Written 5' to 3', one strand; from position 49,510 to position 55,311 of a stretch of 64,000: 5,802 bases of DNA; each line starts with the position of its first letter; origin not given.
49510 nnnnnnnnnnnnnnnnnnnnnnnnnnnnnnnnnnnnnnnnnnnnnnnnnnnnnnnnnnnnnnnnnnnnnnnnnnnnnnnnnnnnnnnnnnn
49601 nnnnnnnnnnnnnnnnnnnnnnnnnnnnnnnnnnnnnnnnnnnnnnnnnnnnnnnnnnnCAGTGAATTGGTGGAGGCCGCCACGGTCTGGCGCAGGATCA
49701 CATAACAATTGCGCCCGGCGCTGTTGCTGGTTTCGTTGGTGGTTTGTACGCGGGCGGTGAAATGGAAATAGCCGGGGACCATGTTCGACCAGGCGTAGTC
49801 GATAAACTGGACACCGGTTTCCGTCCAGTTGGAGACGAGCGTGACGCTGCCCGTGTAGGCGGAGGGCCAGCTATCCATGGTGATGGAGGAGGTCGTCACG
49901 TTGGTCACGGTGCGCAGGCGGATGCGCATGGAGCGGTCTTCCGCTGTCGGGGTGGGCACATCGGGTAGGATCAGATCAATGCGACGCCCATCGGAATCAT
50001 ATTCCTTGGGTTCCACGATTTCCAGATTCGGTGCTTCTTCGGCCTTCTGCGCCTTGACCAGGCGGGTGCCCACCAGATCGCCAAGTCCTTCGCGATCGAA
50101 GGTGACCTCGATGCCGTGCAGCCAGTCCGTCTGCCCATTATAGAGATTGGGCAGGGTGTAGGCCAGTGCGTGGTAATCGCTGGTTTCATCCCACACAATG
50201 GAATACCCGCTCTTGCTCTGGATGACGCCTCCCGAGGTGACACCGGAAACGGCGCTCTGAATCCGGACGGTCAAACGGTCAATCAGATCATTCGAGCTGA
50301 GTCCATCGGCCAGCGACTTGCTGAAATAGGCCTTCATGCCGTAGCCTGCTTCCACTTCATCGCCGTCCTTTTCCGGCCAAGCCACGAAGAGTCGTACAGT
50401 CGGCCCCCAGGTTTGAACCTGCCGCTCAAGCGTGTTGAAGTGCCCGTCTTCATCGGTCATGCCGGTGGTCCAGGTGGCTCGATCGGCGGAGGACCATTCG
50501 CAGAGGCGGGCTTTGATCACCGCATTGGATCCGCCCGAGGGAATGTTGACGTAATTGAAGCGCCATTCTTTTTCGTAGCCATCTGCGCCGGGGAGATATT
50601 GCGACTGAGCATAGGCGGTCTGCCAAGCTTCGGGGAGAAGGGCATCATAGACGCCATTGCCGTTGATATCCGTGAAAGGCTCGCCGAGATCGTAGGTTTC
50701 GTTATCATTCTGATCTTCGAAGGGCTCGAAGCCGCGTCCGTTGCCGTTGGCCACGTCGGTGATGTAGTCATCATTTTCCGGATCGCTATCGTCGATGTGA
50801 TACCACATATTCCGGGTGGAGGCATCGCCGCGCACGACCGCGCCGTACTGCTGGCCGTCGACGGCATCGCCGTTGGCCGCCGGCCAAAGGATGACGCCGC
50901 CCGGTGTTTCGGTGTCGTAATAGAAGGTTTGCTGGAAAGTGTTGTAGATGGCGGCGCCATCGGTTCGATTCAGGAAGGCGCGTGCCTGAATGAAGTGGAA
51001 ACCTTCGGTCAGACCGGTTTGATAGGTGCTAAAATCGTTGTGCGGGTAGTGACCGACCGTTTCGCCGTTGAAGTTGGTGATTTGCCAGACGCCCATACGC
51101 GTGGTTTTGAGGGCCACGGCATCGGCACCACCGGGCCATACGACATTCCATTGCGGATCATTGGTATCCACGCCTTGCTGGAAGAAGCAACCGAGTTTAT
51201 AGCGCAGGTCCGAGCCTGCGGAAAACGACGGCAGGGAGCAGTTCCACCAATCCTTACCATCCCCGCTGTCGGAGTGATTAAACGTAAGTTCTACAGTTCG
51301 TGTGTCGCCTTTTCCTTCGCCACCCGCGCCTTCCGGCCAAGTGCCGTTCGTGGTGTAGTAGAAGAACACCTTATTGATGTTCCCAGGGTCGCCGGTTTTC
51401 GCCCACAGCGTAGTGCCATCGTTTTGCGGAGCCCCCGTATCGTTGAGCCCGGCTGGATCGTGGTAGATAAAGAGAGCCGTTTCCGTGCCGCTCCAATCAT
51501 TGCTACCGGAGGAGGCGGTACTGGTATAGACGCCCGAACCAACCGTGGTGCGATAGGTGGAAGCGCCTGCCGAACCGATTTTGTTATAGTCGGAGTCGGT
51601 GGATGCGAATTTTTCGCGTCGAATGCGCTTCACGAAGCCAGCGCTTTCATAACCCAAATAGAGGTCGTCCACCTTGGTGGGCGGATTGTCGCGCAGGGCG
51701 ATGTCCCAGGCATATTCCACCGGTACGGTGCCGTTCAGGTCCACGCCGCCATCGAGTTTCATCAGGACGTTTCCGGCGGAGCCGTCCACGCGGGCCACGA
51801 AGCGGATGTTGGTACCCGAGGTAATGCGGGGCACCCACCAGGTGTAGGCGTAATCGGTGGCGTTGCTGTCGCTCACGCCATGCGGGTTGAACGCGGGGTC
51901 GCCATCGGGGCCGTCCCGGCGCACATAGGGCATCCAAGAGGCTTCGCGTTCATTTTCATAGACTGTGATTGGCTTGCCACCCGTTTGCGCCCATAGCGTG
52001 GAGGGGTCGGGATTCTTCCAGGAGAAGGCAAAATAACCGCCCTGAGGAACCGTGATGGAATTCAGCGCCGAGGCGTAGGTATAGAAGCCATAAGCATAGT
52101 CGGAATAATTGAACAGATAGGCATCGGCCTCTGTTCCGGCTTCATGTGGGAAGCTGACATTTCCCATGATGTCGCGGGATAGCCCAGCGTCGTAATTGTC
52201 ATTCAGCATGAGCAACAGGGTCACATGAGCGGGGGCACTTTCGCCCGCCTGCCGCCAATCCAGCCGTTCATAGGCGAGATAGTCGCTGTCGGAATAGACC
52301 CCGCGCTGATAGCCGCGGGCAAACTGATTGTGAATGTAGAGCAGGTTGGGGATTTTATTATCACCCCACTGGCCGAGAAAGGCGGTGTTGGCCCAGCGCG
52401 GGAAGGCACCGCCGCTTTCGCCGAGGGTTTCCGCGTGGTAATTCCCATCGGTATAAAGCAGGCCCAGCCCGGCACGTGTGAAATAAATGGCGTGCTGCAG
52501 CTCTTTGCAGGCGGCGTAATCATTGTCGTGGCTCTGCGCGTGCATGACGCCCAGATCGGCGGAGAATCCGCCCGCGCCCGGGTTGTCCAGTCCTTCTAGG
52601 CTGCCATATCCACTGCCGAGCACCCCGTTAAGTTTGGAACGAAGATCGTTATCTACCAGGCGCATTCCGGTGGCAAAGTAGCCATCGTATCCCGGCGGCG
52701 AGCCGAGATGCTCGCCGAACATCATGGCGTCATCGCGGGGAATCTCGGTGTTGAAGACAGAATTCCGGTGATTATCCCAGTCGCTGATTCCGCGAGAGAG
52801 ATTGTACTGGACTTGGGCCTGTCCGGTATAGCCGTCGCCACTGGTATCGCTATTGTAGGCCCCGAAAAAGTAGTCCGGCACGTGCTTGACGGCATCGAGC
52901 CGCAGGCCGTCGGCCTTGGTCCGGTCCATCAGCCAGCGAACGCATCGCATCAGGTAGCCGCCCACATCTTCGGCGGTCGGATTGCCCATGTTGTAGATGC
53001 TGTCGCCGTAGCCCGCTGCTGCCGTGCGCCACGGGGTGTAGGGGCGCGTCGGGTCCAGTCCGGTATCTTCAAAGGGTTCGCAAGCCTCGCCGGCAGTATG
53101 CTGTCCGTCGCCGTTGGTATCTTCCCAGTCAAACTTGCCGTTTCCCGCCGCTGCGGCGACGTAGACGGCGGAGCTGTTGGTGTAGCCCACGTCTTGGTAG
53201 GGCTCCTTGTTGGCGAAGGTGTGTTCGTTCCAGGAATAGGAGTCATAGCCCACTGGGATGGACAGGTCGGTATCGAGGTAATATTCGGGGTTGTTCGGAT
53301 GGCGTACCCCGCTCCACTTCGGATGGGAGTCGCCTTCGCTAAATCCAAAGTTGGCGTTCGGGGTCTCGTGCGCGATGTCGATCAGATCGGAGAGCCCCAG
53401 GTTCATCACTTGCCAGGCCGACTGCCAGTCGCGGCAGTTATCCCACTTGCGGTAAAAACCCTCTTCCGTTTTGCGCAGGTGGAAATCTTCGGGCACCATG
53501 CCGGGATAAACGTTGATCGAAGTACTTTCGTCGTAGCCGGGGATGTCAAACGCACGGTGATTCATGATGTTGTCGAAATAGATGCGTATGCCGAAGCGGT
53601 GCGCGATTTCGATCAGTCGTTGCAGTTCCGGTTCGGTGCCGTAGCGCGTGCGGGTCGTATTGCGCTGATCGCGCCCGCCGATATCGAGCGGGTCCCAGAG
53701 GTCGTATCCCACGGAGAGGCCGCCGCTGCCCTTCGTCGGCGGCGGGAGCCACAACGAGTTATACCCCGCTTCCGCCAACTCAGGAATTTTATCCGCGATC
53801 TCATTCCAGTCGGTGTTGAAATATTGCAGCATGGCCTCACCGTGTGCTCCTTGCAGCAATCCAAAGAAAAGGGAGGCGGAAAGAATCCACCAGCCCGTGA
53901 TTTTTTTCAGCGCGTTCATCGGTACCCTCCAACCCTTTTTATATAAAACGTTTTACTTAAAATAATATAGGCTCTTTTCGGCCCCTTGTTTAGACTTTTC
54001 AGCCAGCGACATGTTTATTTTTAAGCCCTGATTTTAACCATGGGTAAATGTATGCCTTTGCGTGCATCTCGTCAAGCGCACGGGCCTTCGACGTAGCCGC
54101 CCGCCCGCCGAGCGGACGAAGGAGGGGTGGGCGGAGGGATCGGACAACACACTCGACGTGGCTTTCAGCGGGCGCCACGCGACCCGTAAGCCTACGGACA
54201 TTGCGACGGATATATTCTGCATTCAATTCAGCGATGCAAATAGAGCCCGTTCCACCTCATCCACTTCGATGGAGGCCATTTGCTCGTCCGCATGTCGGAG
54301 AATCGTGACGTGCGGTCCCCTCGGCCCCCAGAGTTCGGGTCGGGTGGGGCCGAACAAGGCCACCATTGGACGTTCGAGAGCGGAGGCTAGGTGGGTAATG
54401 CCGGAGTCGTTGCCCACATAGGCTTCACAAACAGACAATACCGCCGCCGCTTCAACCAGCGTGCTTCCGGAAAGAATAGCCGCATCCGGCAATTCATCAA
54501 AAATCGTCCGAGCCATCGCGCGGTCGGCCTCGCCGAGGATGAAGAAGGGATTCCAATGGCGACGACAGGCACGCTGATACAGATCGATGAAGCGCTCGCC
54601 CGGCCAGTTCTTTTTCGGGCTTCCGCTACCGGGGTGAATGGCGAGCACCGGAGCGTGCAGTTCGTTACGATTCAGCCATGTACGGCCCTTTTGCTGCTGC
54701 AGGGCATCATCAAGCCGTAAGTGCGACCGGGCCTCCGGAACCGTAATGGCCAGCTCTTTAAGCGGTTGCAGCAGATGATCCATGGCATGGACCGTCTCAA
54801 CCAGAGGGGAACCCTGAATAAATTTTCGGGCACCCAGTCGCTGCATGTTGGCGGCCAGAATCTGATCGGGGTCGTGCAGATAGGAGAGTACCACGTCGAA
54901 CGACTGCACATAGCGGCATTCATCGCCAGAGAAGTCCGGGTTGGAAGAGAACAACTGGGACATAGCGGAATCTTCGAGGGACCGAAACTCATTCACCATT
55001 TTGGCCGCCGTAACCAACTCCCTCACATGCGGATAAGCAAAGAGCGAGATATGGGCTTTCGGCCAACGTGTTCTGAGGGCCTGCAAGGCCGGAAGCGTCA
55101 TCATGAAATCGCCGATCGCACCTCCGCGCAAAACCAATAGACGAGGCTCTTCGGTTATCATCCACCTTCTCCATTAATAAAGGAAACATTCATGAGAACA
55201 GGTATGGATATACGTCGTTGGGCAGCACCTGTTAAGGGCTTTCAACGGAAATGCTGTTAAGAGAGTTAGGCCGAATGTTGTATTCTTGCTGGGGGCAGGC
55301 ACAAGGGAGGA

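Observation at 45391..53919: Giant 2842-aa secreted enzyme combining a GH13 alpha-amylase domain with a GH57/GH38-superfamily-like barrel and TSP3 calcium repeats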

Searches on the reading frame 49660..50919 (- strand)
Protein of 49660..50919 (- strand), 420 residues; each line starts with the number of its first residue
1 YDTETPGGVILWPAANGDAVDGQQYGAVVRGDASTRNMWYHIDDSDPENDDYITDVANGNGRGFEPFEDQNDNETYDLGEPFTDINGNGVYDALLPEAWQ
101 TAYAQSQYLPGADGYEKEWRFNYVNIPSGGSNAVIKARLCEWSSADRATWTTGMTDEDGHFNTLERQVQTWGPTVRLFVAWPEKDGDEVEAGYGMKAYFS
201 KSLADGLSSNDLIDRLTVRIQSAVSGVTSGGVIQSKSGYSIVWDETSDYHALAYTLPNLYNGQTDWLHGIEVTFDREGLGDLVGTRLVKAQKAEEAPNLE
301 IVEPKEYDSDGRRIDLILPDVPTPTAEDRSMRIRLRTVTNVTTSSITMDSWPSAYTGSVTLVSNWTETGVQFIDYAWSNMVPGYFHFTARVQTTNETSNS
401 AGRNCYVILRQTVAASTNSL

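Call 17: search_protein_families(library=pfam, proteins=[window:49660-50919:-], max_evalue=1)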
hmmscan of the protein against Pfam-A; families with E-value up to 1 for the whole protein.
window:49660-50919:- (420 aa): 0 families

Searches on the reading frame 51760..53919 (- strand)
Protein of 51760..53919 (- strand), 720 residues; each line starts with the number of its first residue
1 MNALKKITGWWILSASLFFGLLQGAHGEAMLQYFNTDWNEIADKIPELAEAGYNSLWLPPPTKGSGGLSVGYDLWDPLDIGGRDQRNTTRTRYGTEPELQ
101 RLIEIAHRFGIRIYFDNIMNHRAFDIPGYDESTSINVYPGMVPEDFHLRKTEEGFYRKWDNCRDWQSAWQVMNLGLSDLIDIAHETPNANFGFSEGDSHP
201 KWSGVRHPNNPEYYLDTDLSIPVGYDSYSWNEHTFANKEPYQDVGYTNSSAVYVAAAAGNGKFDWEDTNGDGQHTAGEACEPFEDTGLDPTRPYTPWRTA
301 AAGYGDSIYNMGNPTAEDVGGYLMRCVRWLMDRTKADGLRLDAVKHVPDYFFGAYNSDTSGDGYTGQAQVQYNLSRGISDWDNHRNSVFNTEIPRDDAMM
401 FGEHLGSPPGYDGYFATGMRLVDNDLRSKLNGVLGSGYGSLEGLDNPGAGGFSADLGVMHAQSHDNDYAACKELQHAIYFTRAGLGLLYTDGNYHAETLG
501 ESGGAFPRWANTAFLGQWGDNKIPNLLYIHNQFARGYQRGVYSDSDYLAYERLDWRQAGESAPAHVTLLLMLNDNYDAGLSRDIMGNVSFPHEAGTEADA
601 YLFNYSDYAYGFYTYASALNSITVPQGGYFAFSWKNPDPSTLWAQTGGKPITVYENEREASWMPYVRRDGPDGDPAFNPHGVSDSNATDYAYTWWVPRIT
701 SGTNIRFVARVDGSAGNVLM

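Call 17: search_protein_families(library=pfam, proteins=[window:51760-53919:-], max_evalue=1)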
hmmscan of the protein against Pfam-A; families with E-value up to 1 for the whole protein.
window:51760-53919:- (720 aa): 1 family
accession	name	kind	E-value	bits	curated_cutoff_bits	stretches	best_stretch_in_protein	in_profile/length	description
PF00128.31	Alpha-amylase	-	5.7e-15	55.9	22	2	37-153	17-120/446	Alpha amylase, catalytic domain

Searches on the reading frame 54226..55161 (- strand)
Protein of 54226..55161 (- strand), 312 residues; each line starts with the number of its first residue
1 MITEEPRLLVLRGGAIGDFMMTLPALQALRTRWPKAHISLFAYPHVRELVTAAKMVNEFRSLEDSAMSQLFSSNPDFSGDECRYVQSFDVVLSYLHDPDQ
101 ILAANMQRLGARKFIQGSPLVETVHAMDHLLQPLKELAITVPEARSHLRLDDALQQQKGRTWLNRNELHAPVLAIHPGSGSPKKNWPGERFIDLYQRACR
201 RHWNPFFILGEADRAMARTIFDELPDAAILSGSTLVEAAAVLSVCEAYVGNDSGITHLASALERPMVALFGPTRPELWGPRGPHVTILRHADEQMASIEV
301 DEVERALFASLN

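Call 11: search_protein_families(library=pfam, proteins=[window:54226-55161:-], max_evalue=0.001)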
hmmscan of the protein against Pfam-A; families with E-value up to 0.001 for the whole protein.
window:54226-55161:- (312 aa): 1 family
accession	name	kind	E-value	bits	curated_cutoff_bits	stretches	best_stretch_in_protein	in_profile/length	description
PF01075.23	Glyco_transf_9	-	4.9e-30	105.1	22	1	146-299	85-238/247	Glycosyltransferase family 9 (heptosyltransferase)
